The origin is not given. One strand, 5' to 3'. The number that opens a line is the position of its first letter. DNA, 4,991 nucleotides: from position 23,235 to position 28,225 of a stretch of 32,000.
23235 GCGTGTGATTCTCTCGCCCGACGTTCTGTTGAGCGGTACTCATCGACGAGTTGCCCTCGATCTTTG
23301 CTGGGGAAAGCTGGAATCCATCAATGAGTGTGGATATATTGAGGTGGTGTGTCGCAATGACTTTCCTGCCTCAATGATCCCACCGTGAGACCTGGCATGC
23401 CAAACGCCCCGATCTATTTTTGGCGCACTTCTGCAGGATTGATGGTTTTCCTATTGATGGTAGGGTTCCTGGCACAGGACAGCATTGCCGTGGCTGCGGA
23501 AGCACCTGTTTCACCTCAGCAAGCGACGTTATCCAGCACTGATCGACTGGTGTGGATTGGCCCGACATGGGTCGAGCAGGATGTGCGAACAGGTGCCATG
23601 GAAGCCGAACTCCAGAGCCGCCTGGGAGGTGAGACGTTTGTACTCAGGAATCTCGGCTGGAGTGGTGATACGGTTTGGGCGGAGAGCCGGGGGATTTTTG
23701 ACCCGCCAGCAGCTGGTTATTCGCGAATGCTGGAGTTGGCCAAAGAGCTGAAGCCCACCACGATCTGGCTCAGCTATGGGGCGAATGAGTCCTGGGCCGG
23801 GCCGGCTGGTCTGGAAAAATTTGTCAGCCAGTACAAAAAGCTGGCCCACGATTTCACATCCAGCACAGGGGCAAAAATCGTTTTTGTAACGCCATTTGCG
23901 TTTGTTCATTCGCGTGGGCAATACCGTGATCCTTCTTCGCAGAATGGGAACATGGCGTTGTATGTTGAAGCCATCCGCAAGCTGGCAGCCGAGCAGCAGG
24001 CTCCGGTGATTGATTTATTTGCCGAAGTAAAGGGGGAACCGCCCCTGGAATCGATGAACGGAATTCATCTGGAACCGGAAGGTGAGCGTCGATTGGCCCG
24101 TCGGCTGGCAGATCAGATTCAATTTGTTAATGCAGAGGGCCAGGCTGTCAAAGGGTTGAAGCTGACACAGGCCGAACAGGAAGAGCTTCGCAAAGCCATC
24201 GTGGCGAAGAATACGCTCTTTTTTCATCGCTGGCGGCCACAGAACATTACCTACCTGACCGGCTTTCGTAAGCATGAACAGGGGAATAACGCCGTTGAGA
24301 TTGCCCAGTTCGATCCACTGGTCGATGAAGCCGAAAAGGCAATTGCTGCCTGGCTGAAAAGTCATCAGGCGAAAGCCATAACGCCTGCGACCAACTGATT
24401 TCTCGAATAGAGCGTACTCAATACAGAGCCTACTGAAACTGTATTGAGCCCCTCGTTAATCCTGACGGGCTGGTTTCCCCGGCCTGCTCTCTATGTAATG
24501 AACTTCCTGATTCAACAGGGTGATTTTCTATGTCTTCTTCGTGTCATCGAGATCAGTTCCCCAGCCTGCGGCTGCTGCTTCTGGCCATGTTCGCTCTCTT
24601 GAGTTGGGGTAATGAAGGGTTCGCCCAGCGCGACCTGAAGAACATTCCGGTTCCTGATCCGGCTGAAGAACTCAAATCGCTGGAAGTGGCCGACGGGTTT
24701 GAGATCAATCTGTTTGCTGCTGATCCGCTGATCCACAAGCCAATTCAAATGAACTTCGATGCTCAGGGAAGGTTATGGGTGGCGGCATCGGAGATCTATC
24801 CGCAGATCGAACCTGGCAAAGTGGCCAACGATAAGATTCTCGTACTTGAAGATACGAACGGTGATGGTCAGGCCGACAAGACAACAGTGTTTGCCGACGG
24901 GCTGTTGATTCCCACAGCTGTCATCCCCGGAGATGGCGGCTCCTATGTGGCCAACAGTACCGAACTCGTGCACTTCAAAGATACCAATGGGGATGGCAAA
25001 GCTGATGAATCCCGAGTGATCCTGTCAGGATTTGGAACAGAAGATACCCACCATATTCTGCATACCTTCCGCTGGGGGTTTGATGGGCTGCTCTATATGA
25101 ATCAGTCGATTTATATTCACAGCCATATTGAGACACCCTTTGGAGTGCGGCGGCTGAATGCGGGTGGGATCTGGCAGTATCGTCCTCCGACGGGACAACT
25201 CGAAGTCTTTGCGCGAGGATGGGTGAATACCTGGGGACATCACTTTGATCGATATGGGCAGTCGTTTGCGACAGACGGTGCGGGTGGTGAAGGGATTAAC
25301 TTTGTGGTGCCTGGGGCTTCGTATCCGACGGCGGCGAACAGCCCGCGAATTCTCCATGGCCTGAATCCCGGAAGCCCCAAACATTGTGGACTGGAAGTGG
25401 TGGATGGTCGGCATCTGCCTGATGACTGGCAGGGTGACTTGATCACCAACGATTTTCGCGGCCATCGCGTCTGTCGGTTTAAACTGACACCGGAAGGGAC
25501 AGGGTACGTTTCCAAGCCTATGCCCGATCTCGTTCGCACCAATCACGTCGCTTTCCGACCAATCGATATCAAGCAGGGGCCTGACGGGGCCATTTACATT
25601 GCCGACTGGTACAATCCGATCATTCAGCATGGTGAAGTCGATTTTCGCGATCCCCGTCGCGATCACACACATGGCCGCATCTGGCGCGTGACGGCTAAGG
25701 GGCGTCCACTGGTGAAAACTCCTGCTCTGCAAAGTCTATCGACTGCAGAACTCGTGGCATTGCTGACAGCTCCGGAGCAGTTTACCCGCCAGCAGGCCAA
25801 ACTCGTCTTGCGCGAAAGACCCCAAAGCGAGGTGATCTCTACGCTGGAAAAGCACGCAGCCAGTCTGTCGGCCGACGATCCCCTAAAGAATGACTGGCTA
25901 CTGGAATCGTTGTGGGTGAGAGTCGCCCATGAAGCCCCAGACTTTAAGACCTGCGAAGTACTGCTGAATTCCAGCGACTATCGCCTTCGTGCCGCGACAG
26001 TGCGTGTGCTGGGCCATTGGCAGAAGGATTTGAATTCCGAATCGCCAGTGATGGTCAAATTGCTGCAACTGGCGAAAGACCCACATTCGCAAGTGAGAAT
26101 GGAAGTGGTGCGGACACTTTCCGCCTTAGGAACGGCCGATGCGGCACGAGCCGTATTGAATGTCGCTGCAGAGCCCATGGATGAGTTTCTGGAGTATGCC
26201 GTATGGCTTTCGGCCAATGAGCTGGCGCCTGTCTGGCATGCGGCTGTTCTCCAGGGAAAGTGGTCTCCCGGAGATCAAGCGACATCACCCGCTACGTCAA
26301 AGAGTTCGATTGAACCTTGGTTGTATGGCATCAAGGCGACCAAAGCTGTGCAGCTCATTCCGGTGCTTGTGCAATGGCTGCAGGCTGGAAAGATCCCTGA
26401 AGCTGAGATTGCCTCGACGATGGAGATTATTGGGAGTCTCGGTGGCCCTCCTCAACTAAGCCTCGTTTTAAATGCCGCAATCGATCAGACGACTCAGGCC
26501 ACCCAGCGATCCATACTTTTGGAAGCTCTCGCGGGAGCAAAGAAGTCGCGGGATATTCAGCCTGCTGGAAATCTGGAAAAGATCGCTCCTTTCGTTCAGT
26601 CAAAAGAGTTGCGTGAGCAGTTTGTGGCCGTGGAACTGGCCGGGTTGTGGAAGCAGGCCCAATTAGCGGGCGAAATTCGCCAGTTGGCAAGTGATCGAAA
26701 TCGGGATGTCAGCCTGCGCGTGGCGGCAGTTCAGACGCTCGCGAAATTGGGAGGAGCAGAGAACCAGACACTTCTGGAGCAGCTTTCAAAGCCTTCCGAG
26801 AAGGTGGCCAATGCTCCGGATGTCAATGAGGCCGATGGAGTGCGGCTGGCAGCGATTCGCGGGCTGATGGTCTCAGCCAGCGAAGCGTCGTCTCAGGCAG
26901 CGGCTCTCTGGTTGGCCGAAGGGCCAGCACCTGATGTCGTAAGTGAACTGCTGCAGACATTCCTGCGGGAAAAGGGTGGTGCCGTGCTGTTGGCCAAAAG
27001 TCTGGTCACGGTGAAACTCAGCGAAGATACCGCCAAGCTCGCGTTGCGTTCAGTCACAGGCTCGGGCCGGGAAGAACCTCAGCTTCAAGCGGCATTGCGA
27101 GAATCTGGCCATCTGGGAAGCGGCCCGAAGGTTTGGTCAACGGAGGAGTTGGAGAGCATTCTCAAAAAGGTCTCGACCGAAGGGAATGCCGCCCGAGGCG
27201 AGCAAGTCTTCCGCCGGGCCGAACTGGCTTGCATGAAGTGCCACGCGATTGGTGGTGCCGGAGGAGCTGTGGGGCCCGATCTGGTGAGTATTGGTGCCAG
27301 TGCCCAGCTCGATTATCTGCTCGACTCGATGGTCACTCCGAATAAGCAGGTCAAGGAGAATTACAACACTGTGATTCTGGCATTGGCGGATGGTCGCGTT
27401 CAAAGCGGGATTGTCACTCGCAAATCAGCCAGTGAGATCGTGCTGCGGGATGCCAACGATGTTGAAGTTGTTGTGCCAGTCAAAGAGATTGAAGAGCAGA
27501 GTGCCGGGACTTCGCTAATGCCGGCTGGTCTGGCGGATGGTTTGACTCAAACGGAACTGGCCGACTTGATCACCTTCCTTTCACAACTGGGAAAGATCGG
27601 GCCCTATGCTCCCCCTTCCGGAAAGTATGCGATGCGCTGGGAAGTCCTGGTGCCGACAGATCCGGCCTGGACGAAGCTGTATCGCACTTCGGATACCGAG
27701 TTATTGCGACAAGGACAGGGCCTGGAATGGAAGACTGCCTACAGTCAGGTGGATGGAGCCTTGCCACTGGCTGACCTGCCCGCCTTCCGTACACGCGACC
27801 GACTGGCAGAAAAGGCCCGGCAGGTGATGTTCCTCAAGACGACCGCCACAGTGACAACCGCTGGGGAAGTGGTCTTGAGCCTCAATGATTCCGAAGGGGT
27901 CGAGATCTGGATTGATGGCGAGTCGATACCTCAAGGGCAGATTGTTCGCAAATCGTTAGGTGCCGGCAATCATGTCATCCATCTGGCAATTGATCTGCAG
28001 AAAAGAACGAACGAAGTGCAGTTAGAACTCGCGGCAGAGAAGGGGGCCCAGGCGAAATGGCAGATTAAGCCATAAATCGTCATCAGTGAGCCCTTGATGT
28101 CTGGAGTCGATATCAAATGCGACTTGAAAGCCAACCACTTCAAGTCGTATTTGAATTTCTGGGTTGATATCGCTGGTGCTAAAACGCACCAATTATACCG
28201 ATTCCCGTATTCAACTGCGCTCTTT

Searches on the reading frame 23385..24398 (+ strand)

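Call 64: search_protein_families(library=pfam, proteins=[window:23385-24398:+], max_evalue=0.001)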
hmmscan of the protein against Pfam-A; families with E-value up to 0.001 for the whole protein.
window:23385-24398:+ (337 aa): 1 family
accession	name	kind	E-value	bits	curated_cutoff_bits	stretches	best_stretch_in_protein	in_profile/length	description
PF13472.12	Lipase_GDSL_2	-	2.3e-13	51.5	32.9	1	69-235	20-177/178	GDSL-like Lipase/Acylhydrolase family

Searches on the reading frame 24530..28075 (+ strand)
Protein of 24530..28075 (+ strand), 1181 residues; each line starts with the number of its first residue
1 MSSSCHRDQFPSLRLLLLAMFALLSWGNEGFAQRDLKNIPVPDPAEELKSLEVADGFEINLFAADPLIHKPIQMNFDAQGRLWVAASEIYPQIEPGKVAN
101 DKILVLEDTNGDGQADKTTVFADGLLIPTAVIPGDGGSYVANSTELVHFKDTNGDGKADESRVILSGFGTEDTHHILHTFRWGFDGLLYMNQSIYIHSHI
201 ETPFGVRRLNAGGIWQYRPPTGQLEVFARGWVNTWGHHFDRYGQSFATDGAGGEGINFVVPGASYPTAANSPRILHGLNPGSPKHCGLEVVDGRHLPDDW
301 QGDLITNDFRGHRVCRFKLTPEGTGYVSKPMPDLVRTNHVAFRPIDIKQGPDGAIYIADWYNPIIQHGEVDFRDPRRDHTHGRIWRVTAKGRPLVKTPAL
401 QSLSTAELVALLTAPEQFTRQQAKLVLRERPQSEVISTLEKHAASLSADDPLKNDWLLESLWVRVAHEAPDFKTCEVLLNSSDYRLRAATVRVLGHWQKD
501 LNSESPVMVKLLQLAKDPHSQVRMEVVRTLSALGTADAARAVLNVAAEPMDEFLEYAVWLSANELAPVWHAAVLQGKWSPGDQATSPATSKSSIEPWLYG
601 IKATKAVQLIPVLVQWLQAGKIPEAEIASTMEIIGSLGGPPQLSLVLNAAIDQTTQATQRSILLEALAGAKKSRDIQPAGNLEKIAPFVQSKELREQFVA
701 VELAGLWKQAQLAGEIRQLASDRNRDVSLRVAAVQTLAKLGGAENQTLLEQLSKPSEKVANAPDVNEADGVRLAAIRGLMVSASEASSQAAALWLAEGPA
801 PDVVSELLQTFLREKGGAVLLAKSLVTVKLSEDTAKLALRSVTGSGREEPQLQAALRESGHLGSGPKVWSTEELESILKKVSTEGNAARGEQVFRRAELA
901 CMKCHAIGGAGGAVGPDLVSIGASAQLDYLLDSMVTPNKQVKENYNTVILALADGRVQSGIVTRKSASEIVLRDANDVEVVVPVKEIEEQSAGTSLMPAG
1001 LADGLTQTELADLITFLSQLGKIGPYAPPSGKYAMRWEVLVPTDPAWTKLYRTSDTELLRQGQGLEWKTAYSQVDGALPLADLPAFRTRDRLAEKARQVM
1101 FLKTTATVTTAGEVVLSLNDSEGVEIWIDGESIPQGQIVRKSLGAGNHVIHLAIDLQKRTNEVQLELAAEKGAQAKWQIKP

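Call 64: search_protein_families(library=pfam, proteins=[window:24530-28075:+], max_evalue=0.001)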
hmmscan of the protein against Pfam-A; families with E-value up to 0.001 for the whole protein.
window:24530-28075:+ (1181 aa): 4 families
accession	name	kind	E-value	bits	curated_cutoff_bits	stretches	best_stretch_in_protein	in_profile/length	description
PF23500.1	DUF7133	-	1.7e-82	278.2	27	2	44-261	2-216/385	Domain of unknown function (DUF7133)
PF13646.12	HEAT_2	-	1e-12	48.6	27.7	1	475-554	5-79/88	HEAT repeats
PF02985.28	HEAT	-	5.7e-05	23.4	23.5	0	510-534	4-28/31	HEAT repeat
PF00034.26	Cytochrom_C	-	0.00012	23.7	21.3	0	887-930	1-42/90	Cytochrome c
